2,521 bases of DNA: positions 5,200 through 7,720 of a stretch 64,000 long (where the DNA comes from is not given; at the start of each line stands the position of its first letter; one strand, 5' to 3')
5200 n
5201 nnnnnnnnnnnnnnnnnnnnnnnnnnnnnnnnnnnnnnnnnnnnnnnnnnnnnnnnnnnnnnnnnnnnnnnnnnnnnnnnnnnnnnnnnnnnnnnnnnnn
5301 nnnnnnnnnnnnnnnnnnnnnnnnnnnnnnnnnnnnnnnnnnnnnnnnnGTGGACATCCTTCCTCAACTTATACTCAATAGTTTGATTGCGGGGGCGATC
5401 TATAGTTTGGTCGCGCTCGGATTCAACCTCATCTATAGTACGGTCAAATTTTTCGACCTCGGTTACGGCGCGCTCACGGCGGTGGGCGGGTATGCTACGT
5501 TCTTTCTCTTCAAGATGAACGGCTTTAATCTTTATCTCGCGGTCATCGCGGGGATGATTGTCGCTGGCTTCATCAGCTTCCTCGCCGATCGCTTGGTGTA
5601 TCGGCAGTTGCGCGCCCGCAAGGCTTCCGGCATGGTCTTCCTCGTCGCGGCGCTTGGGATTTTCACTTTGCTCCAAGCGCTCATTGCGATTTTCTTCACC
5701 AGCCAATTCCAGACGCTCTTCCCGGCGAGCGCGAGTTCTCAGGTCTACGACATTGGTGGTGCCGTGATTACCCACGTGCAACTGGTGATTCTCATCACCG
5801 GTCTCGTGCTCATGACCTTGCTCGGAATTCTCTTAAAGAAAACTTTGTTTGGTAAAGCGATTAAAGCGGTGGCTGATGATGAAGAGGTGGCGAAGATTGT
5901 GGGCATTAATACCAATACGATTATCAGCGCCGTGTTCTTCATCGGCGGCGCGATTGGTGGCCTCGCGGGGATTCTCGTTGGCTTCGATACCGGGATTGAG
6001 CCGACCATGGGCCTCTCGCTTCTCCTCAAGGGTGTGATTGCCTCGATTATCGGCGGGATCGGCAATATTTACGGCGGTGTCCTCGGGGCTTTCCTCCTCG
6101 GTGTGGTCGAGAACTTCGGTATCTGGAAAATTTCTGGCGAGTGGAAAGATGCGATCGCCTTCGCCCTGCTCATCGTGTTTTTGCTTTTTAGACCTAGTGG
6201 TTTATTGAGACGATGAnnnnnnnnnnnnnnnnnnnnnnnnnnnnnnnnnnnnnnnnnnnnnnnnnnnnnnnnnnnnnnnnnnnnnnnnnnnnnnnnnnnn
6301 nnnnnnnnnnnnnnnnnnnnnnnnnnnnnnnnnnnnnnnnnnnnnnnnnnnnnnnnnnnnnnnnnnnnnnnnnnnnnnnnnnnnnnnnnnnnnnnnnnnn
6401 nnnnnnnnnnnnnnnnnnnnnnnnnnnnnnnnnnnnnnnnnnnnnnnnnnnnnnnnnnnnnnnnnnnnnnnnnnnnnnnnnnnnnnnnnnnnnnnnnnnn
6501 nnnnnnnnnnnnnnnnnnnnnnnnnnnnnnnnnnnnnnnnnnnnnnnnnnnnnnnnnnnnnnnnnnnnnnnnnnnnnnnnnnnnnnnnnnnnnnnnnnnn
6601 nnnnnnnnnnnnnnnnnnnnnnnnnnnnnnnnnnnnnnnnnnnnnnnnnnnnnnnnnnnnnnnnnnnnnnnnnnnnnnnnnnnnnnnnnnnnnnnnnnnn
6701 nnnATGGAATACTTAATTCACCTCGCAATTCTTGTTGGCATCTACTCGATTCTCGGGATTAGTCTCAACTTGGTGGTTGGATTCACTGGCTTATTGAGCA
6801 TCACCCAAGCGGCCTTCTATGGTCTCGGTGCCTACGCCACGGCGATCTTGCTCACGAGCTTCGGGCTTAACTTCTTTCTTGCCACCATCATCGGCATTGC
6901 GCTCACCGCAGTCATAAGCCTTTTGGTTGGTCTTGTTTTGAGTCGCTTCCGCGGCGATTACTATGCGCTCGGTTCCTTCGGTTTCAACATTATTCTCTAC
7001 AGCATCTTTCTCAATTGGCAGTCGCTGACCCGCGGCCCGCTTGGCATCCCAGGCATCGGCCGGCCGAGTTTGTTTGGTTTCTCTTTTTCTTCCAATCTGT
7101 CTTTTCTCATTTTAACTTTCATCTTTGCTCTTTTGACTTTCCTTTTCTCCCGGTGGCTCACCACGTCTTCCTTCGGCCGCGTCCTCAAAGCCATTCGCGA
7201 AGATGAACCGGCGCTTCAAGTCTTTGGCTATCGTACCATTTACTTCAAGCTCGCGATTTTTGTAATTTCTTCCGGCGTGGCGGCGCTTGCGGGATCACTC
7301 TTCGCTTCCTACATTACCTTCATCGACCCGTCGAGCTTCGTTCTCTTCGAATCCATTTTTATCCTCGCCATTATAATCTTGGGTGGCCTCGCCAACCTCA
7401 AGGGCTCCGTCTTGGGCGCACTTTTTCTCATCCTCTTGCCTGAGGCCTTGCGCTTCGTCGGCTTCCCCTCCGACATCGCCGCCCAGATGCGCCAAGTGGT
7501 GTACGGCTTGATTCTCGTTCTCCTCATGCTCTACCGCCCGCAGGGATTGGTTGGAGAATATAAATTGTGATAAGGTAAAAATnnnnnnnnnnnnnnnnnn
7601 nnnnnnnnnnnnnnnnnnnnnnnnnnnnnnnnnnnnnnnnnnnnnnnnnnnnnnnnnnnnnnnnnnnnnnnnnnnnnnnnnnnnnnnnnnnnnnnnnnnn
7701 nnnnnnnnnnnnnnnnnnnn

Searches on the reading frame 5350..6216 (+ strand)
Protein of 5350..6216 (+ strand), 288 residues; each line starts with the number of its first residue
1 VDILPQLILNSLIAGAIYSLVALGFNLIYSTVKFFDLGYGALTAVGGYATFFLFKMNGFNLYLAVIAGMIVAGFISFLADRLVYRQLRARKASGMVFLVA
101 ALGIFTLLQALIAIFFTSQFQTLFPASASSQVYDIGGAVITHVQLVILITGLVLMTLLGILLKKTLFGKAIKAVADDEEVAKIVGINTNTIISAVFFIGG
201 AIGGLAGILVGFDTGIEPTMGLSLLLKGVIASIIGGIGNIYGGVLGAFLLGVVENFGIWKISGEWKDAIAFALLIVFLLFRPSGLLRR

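Call 39: search_protein_families(library=pfam, proteins=[window:5350-6216:+], max_evalue=0.001)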
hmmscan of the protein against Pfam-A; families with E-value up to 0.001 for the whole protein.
window:5350-6216:+ (288 aa): 1 family
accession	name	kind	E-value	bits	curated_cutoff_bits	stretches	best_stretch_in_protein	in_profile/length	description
PF02653.21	BPD_transp_2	-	1.1e-44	153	26.8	1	8-278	2-269/269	Branched-chain amino acid transport system / permease component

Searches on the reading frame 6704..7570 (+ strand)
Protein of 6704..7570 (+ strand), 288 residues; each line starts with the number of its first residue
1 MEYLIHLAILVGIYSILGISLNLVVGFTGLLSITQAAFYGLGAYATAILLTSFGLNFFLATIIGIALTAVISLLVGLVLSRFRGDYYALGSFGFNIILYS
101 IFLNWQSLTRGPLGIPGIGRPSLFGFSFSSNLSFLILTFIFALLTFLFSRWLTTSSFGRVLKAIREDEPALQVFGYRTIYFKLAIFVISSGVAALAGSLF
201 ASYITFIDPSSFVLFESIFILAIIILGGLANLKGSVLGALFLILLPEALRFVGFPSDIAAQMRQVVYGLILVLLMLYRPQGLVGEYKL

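Call 39: search_protein_families(library=pfam, proteins=[window:6704-7570:+], max_evalue=0.001)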
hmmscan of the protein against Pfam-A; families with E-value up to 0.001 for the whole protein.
window:6704-7570:+ (288 aa): 1 family
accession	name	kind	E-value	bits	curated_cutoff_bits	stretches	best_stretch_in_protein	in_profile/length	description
PF02653.21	BPD_transp_2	-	8.6e-47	160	26.8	1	4-274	2-268/269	Branched-chain amino acid transport system / permease component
